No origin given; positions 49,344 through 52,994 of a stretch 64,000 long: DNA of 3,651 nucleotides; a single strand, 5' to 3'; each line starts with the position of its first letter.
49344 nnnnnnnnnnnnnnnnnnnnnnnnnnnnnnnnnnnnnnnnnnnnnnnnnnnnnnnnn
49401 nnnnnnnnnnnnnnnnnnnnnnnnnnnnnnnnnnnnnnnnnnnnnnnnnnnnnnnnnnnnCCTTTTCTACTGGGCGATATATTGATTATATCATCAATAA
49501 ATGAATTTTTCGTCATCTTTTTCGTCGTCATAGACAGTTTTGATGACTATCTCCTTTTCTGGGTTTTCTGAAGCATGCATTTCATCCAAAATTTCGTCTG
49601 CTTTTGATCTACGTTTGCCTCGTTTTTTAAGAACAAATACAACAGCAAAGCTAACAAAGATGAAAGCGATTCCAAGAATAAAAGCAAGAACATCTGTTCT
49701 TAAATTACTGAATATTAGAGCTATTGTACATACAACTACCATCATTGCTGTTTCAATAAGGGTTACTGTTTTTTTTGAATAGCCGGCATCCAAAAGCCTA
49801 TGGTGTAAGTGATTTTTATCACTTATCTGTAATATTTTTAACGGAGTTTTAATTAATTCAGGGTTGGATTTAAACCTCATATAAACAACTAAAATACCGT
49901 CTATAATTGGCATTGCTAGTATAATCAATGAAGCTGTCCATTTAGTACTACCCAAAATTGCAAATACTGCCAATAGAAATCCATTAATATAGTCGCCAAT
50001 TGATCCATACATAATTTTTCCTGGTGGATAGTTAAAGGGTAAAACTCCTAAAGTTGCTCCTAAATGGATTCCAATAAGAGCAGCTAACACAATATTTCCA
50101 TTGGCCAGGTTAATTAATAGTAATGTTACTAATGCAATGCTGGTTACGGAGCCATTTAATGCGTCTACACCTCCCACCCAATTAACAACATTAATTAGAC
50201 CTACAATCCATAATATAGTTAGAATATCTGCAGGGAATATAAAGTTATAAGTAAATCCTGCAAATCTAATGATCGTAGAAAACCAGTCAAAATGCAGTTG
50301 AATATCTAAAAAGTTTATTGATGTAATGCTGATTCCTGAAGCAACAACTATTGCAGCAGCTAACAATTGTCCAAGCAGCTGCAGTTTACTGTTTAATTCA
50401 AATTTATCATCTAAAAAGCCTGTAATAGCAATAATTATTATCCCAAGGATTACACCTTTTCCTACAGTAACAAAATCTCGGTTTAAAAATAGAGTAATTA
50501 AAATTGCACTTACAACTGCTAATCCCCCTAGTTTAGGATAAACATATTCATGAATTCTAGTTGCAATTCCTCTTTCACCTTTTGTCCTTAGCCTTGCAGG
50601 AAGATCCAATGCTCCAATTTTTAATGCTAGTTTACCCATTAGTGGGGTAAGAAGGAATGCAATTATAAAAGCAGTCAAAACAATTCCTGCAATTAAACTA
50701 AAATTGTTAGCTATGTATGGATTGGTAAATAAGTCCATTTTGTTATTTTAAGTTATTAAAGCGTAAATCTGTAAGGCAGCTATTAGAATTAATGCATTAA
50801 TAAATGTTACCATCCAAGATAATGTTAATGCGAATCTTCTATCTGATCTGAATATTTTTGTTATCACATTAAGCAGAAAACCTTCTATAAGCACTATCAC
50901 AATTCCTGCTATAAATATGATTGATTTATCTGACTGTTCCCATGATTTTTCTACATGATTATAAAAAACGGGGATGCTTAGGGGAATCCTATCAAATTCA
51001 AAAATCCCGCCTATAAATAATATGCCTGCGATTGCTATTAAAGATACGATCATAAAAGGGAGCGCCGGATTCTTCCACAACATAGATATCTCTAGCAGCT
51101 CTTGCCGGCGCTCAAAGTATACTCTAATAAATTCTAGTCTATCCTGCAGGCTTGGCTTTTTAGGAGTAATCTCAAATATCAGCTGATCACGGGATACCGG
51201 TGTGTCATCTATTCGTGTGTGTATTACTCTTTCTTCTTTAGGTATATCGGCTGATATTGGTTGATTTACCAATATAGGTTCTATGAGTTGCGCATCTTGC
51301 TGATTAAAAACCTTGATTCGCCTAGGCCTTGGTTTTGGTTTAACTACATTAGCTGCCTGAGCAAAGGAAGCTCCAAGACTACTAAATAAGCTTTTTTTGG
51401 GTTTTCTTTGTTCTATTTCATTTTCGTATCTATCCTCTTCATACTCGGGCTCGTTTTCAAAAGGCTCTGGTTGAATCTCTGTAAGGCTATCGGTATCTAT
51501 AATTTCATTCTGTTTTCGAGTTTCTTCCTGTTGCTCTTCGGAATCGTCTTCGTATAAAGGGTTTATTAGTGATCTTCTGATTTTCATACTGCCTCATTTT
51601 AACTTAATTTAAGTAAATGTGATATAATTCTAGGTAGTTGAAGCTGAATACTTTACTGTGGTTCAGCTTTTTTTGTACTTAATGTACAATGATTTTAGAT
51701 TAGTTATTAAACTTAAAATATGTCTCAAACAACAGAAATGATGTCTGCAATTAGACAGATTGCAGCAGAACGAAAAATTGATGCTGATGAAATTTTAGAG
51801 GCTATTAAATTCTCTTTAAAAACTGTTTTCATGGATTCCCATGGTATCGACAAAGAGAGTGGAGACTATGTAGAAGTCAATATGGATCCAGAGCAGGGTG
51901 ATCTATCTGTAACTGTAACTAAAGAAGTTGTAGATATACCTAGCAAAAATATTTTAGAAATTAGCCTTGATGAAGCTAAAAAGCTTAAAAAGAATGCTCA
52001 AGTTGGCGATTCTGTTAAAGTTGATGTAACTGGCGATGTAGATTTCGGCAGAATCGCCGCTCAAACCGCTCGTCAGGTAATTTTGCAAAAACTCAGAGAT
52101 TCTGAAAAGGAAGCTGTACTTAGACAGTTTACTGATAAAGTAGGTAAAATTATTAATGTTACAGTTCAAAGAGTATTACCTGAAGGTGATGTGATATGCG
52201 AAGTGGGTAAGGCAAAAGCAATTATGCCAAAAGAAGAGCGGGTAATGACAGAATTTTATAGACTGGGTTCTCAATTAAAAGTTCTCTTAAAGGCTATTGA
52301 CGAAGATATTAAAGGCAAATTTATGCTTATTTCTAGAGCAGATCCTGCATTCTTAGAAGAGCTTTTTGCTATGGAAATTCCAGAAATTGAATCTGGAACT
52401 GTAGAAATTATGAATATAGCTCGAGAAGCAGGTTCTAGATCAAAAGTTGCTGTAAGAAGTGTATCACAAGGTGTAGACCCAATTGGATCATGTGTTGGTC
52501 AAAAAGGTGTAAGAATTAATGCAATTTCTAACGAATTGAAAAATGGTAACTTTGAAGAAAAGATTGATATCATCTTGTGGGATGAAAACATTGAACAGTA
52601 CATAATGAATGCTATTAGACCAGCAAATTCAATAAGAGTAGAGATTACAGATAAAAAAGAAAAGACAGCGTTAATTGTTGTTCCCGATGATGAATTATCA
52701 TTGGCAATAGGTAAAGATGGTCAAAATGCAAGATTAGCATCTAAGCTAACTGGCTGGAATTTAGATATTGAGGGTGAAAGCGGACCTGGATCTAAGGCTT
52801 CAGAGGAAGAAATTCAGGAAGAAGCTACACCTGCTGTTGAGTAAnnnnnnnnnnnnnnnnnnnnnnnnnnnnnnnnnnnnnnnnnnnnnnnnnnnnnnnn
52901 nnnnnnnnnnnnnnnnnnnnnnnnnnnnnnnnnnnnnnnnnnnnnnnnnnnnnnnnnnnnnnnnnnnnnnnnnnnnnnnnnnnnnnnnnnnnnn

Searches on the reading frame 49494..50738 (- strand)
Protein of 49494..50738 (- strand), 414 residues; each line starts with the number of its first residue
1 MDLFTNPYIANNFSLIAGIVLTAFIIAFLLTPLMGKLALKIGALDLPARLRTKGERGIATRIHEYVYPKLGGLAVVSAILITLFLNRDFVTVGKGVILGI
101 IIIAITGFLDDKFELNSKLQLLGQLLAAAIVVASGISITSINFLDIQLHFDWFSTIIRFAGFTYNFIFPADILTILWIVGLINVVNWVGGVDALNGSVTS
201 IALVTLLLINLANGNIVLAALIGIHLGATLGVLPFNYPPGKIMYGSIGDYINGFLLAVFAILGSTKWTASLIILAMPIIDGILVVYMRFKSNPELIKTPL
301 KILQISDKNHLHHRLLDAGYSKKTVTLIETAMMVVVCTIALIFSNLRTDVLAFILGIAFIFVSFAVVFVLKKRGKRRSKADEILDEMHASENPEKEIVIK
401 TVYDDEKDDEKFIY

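Call 6: search_protein_families(library=pfam, proteins=[window:49494-50738:-], max_evalue=0.01)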
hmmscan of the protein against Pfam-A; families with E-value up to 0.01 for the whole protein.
window:49494-50738:- (414 aa): 1 family
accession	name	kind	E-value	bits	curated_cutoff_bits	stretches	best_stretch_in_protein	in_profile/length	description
PF00953.26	Glycos_transf_4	-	2.4e-24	86.6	27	1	96-263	4-159/160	Glycosyl transferase family 4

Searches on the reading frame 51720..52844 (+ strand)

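Call 6: search_protein_families(library=pfam, proteins=[window:51720-52844:+], max_evalue=0.01)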
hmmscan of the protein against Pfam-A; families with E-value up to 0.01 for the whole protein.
window:51720-52844:+ (374 aa): 4 families
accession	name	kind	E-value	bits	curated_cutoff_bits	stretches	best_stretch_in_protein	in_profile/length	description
PF08529.16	NusA_N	-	8e-32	110.4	23.8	1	6-131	1-119/119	NusA N-terminal domain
PF13184.12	KH_5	-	8.7e-23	80.7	27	1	237-309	1-69/69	NusA-like KH domain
PF23095.1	KH_NusA_C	-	0.00054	20.4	34.2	1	324-351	8-35/59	Transcription termination/antitermination protein NusA, KH domain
PF07650.23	KH_2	-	0.0017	18.6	22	0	291-341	2-51/78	KH domain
